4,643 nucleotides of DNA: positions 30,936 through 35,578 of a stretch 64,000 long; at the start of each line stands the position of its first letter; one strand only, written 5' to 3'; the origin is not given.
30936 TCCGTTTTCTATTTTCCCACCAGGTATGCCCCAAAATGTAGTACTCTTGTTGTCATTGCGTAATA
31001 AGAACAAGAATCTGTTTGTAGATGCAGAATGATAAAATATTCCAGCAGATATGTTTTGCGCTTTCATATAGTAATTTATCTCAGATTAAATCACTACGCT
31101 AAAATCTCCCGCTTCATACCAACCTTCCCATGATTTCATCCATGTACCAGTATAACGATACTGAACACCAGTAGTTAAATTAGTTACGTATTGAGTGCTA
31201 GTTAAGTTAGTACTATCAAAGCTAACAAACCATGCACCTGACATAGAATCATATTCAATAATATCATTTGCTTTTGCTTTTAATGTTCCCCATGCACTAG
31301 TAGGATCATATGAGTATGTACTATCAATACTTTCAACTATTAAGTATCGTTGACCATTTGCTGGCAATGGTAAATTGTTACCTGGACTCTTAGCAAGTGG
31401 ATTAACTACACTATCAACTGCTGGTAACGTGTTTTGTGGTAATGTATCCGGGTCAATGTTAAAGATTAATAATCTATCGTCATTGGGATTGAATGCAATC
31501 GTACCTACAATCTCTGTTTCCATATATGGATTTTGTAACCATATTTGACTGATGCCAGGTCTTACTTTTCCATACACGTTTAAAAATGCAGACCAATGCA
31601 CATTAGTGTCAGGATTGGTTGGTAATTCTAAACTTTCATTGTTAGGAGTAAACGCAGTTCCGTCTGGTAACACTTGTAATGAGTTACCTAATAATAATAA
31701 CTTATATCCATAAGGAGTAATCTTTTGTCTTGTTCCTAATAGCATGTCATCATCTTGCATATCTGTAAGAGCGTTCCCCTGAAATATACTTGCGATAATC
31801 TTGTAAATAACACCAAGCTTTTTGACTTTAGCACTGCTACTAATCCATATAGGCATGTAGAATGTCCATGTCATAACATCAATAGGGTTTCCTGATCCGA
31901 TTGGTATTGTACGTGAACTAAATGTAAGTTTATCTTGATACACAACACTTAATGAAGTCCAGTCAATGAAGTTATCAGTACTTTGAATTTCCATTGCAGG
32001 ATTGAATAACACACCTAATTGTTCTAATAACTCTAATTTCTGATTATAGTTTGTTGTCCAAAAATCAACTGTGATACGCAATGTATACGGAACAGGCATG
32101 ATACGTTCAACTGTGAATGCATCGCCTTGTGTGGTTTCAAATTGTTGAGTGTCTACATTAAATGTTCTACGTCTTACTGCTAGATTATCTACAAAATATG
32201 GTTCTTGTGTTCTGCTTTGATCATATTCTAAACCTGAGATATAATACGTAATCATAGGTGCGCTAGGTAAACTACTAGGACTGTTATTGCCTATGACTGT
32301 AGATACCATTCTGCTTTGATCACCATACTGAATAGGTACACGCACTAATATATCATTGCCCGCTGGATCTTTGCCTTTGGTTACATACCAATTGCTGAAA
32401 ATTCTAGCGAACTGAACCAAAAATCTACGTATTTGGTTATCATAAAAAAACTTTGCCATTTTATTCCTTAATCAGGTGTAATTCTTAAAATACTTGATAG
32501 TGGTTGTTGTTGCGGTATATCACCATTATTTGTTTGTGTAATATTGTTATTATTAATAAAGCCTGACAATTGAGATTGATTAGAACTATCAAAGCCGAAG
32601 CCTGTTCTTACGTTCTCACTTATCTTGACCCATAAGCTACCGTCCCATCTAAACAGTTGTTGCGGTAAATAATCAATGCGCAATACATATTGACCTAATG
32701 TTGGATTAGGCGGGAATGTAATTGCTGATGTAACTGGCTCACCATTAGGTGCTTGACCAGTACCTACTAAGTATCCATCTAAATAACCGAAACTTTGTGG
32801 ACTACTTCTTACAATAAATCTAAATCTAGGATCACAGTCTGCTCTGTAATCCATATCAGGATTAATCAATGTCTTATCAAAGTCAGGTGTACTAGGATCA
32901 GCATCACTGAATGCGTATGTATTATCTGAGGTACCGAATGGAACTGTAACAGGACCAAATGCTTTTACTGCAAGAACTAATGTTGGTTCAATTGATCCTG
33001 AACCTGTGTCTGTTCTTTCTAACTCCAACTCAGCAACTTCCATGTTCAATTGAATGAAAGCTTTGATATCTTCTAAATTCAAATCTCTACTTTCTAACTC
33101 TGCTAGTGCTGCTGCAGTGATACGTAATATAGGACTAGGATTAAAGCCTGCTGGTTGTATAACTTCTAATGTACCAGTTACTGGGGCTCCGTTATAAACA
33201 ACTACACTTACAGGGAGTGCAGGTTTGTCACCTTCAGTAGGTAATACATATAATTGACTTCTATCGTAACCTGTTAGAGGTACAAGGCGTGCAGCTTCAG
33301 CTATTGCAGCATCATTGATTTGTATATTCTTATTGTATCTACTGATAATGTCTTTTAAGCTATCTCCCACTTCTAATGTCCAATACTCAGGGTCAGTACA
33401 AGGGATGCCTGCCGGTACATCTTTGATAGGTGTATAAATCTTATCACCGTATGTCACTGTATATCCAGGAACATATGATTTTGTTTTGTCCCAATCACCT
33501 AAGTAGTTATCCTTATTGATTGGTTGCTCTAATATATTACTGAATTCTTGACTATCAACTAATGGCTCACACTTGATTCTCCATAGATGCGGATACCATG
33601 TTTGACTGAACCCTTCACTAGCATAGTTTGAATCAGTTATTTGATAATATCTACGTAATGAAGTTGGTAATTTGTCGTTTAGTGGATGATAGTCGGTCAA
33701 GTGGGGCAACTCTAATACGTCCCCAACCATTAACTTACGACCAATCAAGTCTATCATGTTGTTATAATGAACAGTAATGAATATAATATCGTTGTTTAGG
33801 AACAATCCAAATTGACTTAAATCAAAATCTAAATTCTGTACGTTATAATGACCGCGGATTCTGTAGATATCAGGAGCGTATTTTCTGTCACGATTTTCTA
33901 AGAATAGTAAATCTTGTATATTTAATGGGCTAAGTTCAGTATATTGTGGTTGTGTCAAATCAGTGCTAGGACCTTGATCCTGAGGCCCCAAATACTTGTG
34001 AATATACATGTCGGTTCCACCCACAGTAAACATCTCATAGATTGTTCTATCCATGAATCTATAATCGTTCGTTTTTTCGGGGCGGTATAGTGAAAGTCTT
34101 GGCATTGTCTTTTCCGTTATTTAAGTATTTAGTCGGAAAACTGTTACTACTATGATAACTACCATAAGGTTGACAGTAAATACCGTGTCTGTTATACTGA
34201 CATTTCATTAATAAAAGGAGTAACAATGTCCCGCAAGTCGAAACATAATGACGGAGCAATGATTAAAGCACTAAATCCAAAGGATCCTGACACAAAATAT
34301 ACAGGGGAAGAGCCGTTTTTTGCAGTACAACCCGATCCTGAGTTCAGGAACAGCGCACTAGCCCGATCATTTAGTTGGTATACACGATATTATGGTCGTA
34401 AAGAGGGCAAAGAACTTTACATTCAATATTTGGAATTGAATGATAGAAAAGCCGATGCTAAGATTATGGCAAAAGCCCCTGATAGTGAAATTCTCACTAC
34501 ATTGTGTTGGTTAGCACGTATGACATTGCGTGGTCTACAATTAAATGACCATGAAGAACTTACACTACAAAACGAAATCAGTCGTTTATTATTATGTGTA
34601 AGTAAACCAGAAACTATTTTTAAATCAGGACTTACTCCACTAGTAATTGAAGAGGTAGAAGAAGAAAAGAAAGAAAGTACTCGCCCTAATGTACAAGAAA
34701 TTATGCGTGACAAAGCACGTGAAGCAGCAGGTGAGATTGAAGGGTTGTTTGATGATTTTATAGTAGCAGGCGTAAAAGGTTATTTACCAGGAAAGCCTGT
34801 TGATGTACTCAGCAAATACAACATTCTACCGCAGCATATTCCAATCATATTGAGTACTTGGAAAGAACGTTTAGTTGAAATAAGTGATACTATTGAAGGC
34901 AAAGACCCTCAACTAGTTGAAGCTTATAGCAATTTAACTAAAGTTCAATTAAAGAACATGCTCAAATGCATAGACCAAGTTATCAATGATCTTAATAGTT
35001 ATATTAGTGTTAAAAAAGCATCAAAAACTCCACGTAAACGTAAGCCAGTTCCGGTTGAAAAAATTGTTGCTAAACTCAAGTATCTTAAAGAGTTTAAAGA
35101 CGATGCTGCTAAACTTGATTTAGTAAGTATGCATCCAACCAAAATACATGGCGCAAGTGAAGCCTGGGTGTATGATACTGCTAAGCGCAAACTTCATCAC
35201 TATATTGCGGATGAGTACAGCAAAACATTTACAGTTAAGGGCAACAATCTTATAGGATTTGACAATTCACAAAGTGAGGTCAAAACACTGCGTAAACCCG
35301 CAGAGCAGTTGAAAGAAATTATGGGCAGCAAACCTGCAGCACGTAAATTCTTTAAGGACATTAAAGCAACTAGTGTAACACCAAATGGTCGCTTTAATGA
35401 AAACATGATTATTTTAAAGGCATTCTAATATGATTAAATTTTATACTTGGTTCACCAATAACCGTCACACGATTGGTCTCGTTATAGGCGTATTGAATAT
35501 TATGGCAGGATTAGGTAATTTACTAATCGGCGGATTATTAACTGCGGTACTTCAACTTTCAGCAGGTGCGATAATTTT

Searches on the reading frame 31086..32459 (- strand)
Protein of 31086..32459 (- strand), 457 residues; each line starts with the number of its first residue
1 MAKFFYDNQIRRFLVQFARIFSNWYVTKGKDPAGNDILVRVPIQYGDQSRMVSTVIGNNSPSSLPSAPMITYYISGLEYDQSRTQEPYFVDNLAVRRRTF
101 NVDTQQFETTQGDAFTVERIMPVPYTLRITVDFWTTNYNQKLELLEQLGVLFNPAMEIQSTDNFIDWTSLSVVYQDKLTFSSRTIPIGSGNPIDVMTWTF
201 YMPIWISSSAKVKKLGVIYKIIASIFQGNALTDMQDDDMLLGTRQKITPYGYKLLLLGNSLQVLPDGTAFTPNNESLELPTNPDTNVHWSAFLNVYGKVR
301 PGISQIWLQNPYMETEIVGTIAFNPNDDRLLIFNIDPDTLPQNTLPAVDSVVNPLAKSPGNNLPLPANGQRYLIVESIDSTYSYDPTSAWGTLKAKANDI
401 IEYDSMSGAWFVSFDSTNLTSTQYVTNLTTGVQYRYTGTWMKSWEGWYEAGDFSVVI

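Call 40: search_protein_families(library=phrogs, proteins=[window:31086-32459:-], max_evalue=0.00001)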
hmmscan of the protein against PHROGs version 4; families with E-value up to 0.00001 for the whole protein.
window:31086-32459:- (457 aa): 2 families
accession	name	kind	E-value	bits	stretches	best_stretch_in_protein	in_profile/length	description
phrog_11196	-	tail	8.9e-77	260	1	3-453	4-434/441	tail sheath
phrog_227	-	tail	5.7e-17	63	1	2-161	3-150/278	tail sheath stabilizer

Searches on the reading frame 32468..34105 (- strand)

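Call 40: search_protein_families(library=phrogs, proteins=[window:32468-34105:-], max_evalue=0.00001)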
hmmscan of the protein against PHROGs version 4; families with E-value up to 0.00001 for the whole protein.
window:32468-34105:- (545 aa): 1 family
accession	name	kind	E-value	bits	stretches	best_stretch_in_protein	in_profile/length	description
phrog_11591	-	head and packaging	2.2e-83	282.2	2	3-199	2-200/497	virion structural protein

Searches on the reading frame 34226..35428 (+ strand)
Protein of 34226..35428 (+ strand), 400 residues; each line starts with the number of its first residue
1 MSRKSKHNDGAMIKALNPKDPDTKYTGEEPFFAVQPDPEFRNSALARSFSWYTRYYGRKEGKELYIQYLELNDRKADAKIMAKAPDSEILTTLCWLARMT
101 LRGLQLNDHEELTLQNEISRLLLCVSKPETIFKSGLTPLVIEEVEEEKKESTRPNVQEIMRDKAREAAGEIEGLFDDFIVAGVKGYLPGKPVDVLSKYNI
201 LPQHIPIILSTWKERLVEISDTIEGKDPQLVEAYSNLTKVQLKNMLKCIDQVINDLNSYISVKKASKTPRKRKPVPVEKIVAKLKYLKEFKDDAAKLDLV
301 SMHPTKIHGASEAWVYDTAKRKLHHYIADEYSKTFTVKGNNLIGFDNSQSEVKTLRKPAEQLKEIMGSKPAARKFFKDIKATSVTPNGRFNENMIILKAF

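Call 40: search_protein_families(library=phrogs, proteins=[window:34226-35428:+], max_evalue=0.00001)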
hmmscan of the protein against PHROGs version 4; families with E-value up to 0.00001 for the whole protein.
window:34226-35428:+ (400 aa): 1 family
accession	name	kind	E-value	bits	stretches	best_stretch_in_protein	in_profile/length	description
phrog_11903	-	unknown function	6.2e-65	220.8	1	22-400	13-383/383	-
